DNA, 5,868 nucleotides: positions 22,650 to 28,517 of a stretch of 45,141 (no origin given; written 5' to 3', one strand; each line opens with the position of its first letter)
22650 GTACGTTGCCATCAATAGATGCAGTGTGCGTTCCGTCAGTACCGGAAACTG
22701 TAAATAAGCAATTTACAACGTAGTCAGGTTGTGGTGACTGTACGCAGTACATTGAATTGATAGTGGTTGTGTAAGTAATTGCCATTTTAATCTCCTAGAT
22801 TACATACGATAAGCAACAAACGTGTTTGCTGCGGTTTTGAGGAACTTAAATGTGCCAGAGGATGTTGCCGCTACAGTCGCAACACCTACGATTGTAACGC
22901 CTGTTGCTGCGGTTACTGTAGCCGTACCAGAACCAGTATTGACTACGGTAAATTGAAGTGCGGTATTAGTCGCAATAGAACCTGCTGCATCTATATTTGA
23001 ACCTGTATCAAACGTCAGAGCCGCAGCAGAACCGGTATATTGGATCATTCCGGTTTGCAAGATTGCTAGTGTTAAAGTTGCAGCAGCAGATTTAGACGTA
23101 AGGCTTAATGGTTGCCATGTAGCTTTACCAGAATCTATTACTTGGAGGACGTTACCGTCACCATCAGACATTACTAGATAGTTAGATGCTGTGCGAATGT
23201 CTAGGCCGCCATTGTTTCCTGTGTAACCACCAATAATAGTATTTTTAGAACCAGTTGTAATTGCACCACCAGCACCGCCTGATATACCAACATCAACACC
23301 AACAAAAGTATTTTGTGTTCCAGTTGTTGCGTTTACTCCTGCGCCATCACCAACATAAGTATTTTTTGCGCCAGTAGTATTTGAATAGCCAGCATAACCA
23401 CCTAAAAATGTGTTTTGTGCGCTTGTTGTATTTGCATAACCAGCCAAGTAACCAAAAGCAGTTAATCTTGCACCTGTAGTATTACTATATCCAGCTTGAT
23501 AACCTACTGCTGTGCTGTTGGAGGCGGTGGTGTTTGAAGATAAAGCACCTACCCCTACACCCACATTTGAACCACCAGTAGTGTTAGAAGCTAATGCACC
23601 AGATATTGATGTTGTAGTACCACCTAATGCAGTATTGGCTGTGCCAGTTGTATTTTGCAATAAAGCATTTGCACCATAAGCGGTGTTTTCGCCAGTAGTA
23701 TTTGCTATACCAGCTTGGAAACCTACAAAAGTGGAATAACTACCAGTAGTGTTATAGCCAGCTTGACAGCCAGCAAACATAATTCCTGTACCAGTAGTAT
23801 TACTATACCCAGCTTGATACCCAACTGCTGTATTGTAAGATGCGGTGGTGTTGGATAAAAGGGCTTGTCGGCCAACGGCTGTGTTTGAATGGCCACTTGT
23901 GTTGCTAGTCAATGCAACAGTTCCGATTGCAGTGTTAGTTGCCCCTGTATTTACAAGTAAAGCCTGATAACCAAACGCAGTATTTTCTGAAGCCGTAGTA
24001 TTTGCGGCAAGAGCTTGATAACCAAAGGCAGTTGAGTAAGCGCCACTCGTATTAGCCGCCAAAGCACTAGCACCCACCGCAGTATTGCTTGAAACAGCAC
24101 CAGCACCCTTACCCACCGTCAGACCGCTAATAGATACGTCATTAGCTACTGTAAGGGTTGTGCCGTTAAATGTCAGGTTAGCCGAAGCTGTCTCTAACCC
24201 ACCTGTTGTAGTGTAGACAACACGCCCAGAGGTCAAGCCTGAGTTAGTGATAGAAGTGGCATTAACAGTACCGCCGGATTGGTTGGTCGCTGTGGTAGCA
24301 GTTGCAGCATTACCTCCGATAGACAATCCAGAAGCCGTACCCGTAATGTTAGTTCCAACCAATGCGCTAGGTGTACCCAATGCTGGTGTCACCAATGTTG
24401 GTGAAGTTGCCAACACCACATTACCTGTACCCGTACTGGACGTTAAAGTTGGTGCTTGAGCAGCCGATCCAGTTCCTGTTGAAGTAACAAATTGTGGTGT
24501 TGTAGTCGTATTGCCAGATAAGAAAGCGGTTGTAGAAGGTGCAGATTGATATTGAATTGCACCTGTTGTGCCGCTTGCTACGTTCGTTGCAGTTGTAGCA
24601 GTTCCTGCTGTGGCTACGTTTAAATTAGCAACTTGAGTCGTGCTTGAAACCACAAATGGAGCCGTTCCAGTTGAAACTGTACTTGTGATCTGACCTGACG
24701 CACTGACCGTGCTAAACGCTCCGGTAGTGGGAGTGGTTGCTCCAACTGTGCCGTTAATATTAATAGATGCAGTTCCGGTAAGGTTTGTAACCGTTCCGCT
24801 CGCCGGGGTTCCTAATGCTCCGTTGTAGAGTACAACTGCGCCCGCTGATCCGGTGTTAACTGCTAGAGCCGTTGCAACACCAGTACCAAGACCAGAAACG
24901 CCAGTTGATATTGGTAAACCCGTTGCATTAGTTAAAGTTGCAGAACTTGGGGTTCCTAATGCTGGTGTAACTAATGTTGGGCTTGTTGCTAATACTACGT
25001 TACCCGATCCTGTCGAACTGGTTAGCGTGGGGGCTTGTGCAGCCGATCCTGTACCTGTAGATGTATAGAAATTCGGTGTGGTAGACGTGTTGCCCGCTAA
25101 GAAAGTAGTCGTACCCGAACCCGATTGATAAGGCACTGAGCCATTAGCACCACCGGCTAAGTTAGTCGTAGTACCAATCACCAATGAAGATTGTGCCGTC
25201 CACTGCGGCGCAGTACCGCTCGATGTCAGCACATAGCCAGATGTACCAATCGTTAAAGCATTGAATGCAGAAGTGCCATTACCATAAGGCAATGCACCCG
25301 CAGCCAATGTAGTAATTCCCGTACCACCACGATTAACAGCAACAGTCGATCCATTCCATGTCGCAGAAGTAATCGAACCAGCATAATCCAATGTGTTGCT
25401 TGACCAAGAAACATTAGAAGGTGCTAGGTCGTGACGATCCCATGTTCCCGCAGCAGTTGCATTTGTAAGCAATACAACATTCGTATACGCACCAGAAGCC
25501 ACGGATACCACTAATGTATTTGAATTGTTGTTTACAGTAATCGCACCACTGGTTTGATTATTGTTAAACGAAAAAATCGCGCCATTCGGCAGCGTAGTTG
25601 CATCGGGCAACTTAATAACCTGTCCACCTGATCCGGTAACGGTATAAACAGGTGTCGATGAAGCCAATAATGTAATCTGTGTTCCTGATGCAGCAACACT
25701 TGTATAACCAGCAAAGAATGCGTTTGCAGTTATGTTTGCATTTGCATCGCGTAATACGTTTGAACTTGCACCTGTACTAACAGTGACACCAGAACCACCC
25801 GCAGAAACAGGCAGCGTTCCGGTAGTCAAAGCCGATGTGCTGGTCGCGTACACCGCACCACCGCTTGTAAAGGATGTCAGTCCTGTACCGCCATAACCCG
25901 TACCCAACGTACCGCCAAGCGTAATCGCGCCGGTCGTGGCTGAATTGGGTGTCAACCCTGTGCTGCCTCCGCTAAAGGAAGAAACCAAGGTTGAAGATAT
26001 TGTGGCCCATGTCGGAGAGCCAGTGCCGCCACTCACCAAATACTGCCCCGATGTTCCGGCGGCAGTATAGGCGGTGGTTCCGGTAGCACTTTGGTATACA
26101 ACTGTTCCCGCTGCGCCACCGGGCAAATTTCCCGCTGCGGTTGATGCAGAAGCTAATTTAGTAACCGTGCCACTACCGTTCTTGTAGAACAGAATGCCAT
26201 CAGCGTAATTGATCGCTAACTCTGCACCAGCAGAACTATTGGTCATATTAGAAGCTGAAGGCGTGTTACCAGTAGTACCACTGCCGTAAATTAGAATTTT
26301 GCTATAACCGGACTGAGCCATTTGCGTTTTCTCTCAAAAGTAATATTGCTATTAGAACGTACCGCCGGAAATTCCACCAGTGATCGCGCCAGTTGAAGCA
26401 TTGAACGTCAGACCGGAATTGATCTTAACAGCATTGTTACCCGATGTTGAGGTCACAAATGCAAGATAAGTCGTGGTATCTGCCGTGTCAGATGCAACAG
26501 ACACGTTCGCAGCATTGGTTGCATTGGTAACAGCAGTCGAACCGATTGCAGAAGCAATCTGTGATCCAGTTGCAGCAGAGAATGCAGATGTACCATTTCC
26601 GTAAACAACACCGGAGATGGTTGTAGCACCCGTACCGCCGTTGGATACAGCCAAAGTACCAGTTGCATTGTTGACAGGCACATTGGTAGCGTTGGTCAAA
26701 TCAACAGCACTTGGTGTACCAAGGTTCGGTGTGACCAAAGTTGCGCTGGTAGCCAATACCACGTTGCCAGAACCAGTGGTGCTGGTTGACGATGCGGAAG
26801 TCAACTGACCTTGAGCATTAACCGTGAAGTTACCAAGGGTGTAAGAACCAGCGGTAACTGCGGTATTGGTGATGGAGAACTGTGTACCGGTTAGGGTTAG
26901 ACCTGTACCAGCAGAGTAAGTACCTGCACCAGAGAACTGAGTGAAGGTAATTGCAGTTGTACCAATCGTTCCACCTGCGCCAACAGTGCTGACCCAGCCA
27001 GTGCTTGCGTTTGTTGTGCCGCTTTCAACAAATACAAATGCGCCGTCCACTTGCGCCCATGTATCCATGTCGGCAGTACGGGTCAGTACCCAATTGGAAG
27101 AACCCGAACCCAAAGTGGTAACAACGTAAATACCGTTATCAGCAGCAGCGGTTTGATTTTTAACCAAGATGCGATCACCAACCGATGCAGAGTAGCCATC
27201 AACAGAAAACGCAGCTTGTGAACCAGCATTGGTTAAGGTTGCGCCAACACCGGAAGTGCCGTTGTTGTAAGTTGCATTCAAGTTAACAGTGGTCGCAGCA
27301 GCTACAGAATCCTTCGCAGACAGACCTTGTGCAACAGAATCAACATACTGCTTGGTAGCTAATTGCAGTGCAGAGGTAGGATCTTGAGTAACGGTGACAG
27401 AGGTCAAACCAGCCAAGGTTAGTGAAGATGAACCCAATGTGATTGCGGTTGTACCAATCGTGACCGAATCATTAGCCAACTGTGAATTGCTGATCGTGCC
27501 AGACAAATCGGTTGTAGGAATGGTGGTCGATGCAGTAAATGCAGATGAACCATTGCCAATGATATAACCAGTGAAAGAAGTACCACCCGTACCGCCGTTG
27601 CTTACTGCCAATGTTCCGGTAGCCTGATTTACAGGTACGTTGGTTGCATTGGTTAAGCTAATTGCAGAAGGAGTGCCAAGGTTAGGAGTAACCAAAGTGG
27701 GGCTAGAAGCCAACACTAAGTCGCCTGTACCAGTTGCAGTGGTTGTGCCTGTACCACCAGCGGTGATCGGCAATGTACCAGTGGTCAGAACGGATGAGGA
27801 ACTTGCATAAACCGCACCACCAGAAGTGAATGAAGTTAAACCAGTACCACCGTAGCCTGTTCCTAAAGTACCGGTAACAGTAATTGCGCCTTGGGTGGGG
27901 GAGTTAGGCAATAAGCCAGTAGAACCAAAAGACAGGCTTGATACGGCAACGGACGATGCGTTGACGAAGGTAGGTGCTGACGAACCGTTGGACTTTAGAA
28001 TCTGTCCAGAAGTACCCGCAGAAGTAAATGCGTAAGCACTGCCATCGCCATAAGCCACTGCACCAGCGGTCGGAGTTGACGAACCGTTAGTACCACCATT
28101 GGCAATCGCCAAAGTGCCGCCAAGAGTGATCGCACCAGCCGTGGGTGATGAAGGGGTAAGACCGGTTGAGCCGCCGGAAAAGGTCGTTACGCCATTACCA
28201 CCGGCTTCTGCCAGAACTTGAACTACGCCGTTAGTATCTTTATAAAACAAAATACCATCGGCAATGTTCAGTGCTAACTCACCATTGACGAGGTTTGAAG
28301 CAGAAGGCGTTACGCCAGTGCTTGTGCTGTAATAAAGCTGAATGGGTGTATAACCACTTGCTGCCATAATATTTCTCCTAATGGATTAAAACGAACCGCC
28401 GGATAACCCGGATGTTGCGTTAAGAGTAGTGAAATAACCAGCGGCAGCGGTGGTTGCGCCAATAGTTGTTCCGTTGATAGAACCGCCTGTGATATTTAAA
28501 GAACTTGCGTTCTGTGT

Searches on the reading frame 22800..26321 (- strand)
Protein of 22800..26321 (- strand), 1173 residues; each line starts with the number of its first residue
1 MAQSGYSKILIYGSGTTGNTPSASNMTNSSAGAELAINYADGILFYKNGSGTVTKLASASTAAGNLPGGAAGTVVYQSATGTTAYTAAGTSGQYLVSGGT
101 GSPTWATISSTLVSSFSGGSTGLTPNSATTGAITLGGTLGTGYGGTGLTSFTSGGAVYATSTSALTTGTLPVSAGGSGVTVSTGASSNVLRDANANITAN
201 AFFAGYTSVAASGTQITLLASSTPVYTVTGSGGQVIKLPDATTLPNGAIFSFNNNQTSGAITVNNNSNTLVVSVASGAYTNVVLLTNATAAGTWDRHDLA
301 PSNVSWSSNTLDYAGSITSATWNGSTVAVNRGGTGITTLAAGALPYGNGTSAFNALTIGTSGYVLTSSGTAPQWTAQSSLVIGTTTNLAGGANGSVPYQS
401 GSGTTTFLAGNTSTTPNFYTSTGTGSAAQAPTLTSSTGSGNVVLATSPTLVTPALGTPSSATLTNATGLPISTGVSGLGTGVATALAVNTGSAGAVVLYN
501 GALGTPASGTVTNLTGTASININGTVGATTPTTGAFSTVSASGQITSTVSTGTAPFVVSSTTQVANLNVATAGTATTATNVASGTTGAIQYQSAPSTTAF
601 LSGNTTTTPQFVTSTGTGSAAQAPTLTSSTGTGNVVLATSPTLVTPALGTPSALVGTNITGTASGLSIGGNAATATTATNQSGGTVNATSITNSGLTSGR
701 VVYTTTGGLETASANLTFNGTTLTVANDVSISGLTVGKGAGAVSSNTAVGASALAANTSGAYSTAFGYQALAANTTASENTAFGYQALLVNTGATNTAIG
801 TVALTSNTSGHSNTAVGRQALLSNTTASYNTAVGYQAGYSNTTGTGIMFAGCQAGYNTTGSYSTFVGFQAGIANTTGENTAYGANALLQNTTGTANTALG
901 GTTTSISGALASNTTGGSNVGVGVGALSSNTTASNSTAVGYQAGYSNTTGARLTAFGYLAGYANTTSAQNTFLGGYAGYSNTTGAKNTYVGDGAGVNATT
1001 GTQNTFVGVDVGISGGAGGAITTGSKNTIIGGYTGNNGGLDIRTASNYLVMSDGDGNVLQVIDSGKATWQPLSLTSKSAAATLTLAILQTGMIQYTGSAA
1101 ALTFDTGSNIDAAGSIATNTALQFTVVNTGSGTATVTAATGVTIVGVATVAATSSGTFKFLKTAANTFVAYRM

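Call 68: search_protein_families(library=phrogs, proteins=[window:22800-26321:-], max_evalue=0.00001)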
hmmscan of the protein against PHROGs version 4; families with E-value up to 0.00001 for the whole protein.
window:22800-26321:- (1173 aa): 3 families
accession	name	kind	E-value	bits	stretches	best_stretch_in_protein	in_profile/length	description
phrog_6002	-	head and packaging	8.2e-32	110.8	2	529-851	507-807/1183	virion structural protein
phrog_23837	-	head and packaging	1.1e-31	111.2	3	685-848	114-282/507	virion structural protein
phrog_4636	-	tail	4.2e-14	52.9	1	791-901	233-339/763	tail spike protein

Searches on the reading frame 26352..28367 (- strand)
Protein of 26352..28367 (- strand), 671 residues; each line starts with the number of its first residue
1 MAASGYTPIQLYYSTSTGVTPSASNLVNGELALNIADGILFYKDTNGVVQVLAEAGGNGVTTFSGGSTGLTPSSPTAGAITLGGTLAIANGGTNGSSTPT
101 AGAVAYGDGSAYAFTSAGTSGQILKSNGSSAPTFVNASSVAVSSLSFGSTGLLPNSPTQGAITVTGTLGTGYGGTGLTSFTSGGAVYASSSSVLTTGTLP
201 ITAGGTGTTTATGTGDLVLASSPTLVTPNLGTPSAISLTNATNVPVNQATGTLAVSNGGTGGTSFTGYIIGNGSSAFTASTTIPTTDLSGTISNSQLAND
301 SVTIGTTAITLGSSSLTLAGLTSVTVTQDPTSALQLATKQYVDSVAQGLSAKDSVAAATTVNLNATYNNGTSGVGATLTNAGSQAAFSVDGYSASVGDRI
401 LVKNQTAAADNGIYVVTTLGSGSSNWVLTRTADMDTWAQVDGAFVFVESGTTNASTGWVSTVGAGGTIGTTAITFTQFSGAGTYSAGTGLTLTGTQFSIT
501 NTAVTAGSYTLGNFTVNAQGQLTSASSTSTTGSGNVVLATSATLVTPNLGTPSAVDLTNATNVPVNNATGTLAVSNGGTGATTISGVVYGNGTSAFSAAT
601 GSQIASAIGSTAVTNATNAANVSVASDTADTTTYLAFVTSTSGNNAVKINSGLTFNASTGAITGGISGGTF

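Call 68: search_protein_families(library=phrogs, proteins=[window:26352-28367:-], max_evalue=0.00001)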
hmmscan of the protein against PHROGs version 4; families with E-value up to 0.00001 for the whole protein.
window:26352-28367:- (671 aa): 6 families
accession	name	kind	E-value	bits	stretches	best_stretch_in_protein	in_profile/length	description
phrog_30390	-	unknown function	2.5e-29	103.2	2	380-531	540-695/766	-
phrog_27782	-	unknown function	2.3e-28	100.2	1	323-498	136-291/644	-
phrog_8745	-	tail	3.4e-14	52.2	1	324-655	626-969/1803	tail fiber protein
phrog_2647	-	head and packaging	4.8e-14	53.2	1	286-499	51-245/336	head decoration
phrog_17264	-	unknown function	4.7e-10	40.4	1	377-502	5-123/147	-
phrog_11518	-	tail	1e-05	25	1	322-630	134-403/812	tail fiber protein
